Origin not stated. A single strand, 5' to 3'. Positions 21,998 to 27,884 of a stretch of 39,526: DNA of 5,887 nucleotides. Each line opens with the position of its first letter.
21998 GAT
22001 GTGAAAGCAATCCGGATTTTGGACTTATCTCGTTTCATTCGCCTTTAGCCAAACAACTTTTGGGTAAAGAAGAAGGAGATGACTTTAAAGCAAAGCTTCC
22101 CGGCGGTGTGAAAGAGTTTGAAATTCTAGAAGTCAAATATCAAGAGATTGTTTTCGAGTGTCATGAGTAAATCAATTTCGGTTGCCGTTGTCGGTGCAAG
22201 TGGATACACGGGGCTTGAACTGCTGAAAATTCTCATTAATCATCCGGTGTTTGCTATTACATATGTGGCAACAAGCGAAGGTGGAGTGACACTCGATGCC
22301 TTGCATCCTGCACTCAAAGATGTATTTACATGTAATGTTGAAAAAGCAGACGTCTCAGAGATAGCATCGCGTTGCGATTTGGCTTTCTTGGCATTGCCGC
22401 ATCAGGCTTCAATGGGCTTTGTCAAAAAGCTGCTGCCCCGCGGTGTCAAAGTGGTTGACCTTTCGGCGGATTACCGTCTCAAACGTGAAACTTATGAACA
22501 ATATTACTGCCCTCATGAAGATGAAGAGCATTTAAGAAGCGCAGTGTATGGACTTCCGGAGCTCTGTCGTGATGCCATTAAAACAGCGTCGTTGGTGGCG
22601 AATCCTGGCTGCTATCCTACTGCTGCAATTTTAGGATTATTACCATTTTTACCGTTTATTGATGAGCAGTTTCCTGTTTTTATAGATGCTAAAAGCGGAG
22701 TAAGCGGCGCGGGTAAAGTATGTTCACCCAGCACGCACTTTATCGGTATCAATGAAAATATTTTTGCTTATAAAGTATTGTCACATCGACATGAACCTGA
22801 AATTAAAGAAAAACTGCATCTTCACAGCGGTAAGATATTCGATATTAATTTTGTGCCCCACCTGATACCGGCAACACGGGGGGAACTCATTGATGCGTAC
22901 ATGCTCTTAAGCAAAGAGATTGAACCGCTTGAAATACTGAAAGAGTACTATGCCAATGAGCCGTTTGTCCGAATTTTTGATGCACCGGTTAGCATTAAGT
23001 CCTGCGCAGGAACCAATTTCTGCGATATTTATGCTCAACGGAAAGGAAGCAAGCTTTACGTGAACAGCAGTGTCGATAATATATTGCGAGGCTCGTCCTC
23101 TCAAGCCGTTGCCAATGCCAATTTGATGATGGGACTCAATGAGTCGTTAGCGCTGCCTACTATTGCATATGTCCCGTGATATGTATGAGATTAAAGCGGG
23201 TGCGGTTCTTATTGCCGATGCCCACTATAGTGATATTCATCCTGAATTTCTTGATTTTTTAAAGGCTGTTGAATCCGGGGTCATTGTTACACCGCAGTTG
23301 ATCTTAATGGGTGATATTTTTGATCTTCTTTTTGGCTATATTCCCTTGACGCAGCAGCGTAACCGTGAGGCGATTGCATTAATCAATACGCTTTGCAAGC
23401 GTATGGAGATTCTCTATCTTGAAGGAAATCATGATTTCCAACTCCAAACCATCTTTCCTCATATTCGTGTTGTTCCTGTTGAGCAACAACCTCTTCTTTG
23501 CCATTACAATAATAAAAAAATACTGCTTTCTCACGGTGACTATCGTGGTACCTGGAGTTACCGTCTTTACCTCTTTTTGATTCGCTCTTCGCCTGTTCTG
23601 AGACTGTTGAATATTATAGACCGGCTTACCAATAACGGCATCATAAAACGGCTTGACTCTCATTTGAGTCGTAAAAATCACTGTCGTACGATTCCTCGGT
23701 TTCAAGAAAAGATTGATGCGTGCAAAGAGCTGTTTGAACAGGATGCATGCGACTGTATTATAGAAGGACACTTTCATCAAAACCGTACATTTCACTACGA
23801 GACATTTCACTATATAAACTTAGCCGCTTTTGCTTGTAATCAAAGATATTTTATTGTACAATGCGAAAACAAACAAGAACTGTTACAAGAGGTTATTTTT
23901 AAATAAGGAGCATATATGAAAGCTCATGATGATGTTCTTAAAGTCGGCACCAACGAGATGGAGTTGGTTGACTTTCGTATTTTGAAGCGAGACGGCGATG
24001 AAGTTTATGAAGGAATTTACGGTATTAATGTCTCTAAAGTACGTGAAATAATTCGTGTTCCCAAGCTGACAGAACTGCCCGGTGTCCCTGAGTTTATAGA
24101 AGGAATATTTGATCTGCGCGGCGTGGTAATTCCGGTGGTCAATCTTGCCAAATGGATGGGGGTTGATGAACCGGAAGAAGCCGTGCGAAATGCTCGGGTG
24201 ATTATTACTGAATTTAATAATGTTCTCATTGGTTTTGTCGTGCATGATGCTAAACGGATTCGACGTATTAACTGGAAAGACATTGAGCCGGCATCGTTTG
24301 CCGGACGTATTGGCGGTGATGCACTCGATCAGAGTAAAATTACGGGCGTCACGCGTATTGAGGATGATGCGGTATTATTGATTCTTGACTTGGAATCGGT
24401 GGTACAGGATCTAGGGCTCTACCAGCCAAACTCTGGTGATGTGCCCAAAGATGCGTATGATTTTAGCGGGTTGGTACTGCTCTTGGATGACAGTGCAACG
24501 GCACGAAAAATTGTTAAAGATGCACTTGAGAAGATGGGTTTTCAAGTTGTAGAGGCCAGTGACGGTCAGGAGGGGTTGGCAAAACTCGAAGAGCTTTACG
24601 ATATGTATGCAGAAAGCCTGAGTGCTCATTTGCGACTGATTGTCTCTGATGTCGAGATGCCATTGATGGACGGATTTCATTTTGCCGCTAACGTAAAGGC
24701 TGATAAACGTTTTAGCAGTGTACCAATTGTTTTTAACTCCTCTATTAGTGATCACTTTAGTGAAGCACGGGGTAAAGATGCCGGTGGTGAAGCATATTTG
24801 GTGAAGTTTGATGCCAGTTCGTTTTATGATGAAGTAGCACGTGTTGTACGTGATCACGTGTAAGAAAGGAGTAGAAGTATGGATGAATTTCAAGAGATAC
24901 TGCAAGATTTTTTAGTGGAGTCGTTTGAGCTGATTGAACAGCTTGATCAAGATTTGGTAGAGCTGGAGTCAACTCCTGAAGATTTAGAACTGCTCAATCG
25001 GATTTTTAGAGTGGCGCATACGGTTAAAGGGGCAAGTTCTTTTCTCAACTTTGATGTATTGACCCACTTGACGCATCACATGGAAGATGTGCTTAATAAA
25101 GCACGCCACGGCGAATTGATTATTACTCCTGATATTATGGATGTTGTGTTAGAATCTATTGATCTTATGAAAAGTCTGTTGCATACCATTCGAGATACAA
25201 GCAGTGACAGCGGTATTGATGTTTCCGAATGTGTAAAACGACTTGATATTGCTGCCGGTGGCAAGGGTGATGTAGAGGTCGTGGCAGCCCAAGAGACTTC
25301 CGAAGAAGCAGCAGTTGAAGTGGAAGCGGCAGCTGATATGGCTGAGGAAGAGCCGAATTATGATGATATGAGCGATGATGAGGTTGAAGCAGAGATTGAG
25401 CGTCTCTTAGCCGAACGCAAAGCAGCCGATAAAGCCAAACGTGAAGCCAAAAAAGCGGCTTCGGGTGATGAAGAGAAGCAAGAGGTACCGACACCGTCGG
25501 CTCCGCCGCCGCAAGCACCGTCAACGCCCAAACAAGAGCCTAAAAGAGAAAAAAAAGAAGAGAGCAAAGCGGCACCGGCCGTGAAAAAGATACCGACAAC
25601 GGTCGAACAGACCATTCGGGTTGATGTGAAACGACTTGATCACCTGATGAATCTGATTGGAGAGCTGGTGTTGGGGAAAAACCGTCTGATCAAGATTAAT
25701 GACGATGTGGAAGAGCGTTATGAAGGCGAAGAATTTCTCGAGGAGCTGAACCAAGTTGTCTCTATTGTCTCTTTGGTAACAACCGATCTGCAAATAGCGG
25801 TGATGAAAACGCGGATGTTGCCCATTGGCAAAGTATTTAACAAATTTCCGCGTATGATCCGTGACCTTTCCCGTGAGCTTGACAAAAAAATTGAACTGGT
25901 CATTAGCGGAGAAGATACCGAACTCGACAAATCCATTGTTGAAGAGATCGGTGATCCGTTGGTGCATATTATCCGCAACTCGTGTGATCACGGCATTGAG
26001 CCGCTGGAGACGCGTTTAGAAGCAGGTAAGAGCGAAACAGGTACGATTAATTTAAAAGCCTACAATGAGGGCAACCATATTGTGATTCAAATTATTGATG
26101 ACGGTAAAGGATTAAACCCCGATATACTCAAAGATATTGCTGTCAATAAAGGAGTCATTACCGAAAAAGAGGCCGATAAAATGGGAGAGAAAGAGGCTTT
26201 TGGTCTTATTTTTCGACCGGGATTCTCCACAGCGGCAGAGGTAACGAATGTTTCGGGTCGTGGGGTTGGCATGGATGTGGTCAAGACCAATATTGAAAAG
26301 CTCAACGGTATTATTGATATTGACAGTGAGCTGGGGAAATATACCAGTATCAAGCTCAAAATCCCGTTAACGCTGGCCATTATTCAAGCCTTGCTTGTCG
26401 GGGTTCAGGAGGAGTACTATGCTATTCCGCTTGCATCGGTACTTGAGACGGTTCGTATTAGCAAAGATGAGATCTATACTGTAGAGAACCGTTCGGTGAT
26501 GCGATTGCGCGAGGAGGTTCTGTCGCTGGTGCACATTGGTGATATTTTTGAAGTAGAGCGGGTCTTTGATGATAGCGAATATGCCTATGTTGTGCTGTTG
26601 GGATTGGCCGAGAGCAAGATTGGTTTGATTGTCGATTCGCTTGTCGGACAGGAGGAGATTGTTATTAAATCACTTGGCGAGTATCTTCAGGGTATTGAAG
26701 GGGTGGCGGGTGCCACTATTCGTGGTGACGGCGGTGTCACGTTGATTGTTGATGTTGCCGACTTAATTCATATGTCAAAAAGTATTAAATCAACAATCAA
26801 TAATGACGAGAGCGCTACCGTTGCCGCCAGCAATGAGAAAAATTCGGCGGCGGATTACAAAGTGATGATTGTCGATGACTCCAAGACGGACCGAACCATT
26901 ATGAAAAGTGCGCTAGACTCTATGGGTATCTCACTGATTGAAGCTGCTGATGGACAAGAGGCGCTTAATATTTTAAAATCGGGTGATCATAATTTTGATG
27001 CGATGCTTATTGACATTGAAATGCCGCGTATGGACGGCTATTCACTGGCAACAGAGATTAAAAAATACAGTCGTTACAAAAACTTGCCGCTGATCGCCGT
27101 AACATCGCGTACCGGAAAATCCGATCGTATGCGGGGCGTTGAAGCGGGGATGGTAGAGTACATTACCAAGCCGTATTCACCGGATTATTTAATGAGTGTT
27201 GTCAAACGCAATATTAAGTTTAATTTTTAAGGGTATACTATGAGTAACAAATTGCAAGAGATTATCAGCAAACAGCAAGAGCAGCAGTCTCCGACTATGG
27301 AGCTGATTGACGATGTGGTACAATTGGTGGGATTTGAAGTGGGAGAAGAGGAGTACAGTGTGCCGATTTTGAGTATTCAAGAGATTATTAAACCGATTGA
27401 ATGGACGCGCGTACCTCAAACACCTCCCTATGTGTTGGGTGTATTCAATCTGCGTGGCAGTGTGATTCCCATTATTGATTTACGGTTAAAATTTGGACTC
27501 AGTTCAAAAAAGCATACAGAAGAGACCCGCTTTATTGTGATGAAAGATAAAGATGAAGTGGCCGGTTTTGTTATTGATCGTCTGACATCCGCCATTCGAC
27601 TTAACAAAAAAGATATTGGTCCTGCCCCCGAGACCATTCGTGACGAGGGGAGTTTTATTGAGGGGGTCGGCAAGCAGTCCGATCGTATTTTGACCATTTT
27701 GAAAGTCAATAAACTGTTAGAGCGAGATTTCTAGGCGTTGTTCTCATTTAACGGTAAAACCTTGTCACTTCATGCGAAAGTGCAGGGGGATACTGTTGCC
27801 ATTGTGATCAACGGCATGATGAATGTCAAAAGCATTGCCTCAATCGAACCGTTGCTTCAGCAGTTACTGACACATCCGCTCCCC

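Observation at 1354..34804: Highly iterated palindrome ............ scattered through genes and promoters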

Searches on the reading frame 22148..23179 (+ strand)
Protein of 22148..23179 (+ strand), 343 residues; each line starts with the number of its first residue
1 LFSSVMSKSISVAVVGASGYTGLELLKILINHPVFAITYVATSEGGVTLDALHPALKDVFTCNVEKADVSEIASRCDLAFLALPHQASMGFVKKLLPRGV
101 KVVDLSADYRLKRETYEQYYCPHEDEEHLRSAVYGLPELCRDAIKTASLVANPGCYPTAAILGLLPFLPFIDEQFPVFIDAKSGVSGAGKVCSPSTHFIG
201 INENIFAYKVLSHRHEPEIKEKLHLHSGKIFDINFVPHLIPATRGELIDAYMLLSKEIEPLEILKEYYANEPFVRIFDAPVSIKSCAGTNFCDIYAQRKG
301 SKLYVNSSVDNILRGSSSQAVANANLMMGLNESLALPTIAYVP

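Call 45: search_protein_families(library=pfam, max_evalue=0.00001, proteins=[window:22148-23179:+])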
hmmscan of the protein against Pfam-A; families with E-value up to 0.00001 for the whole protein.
window:22148-23179:+ (343 aa): 3 families
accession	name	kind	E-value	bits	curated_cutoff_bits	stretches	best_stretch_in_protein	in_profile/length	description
PF22698.1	Semialdhyde_dhC_1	-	3.8e-43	147.6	27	1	155-311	1-165/165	Semialdehyde dehydrogenase, dimerisation domain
PF01118.30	Semialdhyde_dh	-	3.8e-30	105.2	26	1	12-147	2-121/121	Semialdehyde dehydrogenase, NAD binding domain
PF02774.23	Semialdhyde_dhC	-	6.9e-13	49.6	26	1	177-313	14-183/184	Semialdehyde dehydrogenase, dimerisation domain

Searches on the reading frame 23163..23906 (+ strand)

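Call 45: search_protein_families(library=pfam, max_evalue=0.00001, proteins=[window:23163-23906:+])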
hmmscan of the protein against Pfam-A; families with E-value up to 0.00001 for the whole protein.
window:23163-23906:+ (247 aa): 1 family
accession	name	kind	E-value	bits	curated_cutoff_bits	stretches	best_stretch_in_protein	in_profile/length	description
PF00149.33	Metallophos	-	2.7e-08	34.9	21.5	1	20-206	4-190/191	Calcineurin-like phosphoesterase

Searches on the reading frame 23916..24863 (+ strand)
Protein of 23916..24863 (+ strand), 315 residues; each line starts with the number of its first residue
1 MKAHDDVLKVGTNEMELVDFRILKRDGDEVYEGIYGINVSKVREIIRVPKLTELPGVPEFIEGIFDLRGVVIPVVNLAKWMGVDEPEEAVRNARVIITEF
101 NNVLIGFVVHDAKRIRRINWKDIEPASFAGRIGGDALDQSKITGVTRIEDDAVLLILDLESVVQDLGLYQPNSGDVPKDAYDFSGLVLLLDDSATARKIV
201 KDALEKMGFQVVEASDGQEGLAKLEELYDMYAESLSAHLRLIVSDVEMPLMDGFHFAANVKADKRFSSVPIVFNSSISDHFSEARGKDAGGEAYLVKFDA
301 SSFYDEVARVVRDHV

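Call 45: search_protein_families(library=pfam, max_evalue=0.00001, proteins=[window:23916-24863:+])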
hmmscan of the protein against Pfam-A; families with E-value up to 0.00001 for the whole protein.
window:23916-24863:+ (315 aa): 2 families
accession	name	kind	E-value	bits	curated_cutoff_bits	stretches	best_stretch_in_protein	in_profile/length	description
PF01584.24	CheW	-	5.6e-35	120.4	23.5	1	32-165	9-136/138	CheW-like domain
PF00072.30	Response_reg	-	3.7e-14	53.3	30.2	1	187-297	1-99/111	Response regulator receiver domain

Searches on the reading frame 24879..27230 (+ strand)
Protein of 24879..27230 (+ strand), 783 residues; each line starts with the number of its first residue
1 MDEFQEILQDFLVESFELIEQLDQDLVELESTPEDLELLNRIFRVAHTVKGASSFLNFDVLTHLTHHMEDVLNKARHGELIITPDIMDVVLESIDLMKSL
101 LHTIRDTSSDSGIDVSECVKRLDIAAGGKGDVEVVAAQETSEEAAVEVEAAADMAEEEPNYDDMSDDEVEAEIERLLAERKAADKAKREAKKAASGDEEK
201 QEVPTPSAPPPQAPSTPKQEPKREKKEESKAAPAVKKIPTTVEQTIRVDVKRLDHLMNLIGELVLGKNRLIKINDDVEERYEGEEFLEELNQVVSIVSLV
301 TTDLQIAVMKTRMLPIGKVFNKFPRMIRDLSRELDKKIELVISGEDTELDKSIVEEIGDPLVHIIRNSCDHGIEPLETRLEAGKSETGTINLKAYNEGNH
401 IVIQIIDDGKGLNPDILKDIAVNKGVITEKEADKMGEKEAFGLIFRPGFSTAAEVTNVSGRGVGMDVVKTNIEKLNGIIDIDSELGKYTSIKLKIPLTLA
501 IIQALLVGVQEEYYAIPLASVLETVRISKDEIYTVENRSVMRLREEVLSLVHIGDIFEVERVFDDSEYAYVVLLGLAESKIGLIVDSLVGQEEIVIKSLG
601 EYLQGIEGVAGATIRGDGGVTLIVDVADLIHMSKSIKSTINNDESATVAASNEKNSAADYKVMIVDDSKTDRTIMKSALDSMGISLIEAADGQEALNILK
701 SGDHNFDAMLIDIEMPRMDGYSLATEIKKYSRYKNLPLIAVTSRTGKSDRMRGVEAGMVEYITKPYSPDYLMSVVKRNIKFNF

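Call 8: search_protein_families(library=ncbifam, proteins=[window:24879-27230:+])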
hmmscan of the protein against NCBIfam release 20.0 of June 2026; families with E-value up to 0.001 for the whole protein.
window:24879-27230:+ (783 aa): 100 families (the best 25 are shown)
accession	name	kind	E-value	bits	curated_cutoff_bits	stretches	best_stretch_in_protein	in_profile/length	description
NF041336.1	CheA_Halo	equivalog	2e-138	462.9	950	2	148-628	193-665/666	chemotaxis protein CheA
NF007835.0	PRK10547.1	equivalog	9e-125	417.8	793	2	185-636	225-663/670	chemotaxis protein CheA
NF008099.0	PRK10841.1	equivalog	7.4e-24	83.6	920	1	622-774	787-935/949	two-component system sensor histidine kinase RcsC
NF011874.0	PRK15347.1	equivalog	4.5e-23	81.2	852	1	653-777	684-808/921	two component system sensor kinase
NF008318.0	PRK11107.1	equivalog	1.1e-20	73.3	890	1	460-777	481-783/920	two-component sensor histidine kinase BarA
TIGR02154.1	PhoB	equivalog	1.4e-20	73.6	296.2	1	661-777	4-118/226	phosphate regulon transcriptional regulator PhoB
NF007135.0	PRK09581.1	equivalog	4.3e-20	72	474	1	661-777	4-118/457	PleD family two-component system response regulator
NF008302.0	PRK11091.1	equivalog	2e-19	69.3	838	1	643-778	509-642/779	aerobic respiration two-component sensor histidine kinase ArcB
NF045944.1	ResRegRpaBCyano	equivalog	9.9e-19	67.6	330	1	663-776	1-109/229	response regulator transcription factor RpaB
NF033120.0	vanR_FM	exception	2.8e-18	66.4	460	1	661-778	5-117/231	vancomycin resistance response regulator transcription factor, VanR-F/VanR-M family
NF046020.1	HisKinCckABruc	equivalog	5.6e-18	64.2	1000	1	640-777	730-865/868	cell cycle histidine kinase CckA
NF053854.1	RespRegPhoBBctds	equivalog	6.5e-18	64.9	270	1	662-775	1-111/225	two-component system response regulator PhoB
NF040534.1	resp_reg_YycF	equivalog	1.3e-17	63.8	340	1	661-780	2-116/231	response regulator YycF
NF038297.2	hybrid_HK_HrmK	equivalog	1.4e-17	63.6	725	1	621-777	452-606/607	hybrid histidine kinase/response regulator HrmK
NF041945.1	LuxN_Vibrio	equivalog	2.4e-17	62.3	1550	1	636-779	699-835/839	quorum-sensing autoinducer 1 sensor kinase/phosphatase LuxN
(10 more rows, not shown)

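Call 9: find_related_loci(query=window:24879-27230:+, collection=genome_contigs, flank=10000)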
Query window:24879-27230:+ (783 aa) in genome_contigs; peptide patterns used: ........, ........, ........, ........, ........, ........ (x = any residue, [..] = any of these).
413 stretches matched a pattern; 342 encode a relative of the query (tblastn E <= 1e-3); the best 80 are kept; 80 distinct loci.
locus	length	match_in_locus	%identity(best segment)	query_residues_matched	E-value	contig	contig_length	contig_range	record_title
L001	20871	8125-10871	87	1-783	0e+0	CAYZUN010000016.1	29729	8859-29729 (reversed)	MAG TPA_asm: uncultured Sulfurimonas sp. isolate SRP128015_co1_20 genome assembly, contig: NODE_1770_length_29729_cov_8.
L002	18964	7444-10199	93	1-783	0e+0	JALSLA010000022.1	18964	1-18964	MAG: Helicobacteraceae bacterium isolate 355-202_metabat1_scaf2bin.032 355-202_scaffold_1945_c1, whole genome shotgun se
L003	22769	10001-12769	85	1-783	0e+0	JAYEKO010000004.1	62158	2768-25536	MAG: Campylobacterota bacterium isolate MAG135 MAG135_4, whole genome shotgun sequence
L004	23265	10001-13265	77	1-781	0e+0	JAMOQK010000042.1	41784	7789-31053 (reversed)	MAG: Sulfurimonas sp. isolate 4559-240_metabat2_scaf2bin.078 4559-240_scaffold_353_c1, whole genome shotgun sequence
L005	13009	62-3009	76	1-783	0e+0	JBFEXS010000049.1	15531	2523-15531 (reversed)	MAG: Sulfurimonadaceae bacterium isolate Mix_mud09.2021.07.26 k141_2094918_length_15531_cov_15.5825, whole genome shotgu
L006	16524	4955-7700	77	1-781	0e+0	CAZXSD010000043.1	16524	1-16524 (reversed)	MAG TPA_asm: uncultured Sulfurimonas sp. isolate binchicken_co36_175 genome assembly, contig: NODE_2247_length_16524_cov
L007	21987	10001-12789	79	1-783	0e+0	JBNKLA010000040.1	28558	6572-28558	MAG: Sulfurimonadaceae bacterium isolate H1H2.bin.27.orig k141_126471, whole genome shotgun sequence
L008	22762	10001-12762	77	1-781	0e+0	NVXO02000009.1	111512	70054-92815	MAG: Sulfurimonas sp. isolate NORP9 Contig_source1383C_507, whole genome shotgun sequence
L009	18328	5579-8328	76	1-781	0e+0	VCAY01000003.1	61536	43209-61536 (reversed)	MAG: Epsilonproteobacteria bacterium isolate symbiont_bin4 NODE_3_length_61536_cov_102.061700, whole genome shotgun sequ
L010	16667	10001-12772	77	1-783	0e+0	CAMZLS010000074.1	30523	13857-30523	uncultured Helicobacteraceae bacterium isolate RB_MAG_00011 genome assembly, contig: RB_MAG_00011_000000000066, whole ge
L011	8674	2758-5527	77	1-781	0e+0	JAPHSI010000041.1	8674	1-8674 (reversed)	MAG: Sulfurimonadaceae bacterium isolate N3D-Bin_8 c_000000608824, whole genome shotgun sequence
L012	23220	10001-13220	77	1-781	0e+0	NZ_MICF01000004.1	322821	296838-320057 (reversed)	MAG: Sulfurimonas sp. RIFOXYD12_FULL_33_39 rifoxyd3_full_scaffold_17, whole genome shotgun sequence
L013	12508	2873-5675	76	1-781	0e+0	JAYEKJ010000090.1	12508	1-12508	MAG: Campylobacterota bacterium isolate MAG140 MAG140_90, whole genome shotgun sequence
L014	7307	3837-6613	77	1-783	0e+0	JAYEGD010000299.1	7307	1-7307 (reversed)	MAG: Campylobacterota bacterium isolate MAG255 MAG255_299, whole genome shotgun sequence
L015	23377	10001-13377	73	1-782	0e+0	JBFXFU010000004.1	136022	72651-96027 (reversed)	MAG: Sulfuricurvum sp. isolate CA_2019_TPIn_147 NODE_449_length_136022_cov_25.013599_TPIn, whole genome shotgun sequence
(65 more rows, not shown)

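Call 45: search_protein_families(library=pfam, max_evalue=0.00001, proteins=[L003:19009-20232:+])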
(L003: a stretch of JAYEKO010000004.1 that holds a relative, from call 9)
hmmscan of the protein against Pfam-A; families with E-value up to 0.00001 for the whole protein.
L003:19009-20232:+ (407 aa): 1 family
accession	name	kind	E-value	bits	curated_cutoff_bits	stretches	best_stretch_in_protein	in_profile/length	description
PF13785.11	DUF4178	-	1.2e-17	64.8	25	1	59-195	1-135/136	Domain of unknown function (DUF4178)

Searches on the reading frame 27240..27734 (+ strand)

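Call 45: search_protein_families(library=pfam, max_evalue=0.00001, proteins=[window:27240-27734:+])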
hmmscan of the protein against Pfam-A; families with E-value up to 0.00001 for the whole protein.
window:27240-27734:+ (164 aa): 1 family
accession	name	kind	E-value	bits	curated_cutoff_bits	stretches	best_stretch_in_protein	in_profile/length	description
PF01584.24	CheW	-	5.9e-39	133.3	23.5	1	28-162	1-136/138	CheW-like domain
